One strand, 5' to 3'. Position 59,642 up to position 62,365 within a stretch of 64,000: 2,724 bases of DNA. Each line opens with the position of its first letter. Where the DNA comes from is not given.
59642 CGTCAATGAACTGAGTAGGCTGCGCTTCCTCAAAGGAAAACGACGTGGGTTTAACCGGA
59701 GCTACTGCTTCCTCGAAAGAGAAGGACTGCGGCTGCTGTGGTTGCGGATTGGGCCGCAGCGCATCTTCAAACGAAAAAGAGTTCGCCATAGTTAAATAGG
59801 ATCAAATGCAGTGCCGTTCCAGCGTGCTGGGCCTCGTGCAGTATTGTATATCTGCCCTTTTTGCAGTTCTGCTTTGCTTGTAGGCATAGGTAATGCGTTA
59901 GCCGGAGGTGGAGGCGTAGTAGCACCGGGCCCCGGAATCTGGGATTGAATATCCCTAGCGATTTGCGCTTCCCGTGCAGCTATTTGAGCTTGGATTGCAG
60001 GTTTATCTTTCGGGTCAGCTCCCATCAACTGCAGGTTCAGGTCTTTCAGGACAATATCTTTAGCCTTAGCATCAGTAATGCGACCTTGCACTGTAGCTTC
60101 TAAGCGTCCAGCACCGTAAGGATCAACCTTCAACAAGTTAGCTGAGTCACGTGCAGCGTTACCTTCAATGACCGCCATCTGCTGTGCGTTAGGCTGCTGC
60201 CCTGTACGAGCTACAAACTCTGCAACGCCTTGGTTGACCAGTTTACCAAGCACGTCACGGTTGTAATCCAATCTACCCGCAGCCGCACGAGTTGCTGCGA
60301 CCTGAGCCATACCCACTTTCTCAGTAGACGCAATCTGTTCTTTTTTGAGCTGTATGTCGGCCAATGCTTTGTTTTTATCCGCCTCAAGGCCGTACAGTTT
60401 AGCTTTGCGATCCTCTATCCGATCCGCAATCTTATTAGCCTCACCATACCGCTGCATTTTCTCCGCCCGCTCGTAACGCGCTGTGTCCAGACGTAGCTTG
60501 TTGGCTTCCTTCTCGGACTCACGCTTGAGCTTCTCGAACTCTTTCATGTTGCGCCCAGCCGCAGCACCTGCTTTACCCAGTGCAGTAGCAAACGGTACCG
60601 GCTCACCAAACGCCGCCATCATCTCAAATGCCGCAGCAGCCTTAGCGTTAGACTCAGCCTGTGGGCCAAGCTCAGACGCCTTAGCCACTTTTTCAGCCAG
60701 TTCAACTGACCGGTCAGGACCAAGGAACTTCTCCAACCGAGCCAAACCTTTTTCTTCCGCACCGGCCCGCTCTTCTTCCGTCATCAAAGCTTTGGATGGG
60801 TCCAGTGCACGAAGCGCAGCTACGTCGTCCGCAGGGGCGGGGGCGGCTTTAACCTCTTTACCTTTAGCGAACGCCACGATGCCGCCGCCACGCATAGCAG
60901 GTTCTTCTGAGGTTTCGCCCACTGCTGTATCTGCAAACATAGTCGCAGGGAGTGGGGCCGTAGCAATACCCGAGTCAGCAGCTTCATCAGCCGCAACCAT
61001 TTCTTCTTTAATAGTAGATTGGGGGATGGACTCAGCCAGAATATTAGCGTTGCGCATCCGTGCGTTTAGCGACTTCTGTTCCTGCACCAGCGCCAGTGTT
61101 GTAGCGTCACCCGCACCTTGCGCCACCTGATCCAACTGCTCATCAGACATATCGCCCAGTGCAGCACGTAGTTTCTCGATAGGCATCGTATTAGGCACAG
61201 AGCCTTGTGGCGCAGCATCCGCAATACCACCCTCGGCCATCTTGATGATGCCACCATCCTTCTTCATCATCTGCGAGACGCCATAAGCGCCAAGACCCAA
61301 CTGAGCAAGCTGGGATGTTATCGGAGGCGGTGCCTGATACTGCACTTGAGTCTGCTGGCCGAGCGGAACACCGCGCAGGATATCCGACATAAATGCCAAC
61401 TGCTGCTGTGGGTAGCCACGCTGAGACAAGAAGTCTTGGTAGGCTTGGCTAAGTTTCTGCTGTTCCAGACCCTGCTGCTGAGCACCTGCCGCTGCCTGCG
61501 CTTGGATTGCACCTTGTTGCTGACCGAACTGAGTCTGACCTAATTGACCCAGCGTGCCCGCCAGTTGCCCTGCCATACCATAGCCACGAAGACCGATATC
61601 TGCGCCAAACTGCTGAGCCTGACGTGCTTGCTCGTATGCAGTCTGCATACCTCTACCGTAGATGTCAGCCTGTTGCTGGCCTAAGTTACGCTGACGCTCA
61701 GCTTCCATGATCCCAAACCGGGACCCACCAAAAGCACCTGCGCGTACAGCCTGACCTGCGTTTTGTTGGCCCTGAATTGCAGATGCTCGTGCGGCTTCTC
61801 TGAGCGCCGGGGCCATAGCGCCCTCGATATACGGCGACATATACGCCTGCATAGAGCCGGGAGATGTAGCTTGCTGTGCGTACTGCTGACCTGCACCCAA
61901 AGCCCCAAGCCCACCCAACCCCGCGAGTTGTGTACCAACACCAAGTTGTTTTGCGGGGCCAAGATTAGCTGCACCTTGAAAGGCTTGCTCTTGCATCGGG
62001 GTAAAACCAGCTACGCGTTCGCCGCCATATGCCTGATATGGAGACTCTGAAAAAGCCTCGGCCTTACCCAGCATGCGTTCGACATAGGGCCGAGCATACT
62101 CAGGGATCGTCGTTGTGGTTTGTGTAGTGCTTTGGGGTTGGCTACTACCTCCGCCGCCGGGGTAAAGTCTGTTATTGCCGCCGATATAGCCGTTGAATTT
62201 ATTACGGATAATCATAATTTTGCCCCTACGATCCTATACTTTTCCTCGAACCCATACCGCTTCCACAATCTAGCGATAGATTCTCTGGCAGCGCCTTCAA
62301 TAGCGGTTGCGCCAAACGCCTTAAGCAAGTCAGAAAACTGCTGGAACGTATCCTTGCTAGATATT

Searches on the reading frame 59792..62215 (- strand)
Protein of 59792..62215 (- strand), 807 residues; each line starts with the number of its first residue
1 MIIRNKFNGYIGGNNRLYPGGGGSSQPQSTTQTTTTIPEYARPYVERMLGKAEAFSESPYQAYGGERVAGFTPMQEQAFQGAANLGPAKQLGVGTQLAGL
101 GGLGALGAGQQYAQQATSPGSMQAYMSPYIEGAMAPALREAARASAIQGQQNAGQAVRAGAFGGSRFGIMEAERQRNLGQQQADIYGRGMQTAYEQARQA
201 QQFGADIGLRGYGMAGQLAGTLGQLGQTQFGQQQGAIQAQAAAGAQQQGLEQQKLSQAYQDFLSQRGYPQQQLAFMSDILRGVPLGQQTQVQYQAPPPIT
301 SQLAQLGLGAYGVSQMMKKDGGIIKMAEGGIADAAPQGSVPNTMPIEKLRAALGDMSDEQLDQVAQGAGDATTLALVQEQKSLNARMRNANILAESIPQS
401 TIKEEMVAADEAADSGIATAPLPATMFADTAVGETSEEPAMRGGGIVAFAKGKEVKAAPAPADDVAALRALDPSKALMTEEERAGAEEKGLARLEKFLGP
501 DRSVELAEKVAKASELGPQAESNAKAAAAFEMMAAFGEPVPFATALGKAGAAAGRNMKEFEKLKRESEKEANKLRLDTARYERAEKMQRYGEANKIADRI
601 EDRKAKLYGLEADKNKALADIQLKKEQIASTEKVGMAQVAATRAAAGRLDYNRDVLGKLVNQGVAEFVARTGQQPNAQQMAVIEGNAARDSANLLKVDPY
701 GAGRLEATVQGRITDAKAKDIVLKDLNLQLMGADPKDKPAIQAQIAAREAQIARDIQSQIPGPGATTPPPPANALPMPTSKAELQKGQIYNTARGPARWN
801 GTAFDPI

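Call 67: search_protein_families(library=phrogs, proteins=[window:59792-62215:-], max_evalue=0.001)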
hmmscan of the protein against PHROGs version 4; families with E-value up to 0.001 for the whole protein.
window:59792-62215:- (807 aa): 1 family
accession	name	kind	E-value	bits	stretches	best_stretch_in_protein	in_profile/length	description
phrog_4287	-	DNA, RNA and nucleotide metabolism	5.6e-18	66.3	1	25-316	6-316/392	DNA ejection protein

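Call 68: search_protein_families(library=pfam, proteins=[window:59792-62215:-], max_evalue=0.01)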
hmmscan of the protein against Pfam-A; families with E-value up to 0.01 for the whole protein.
window:59792-62215:- (807 aa): 0 families
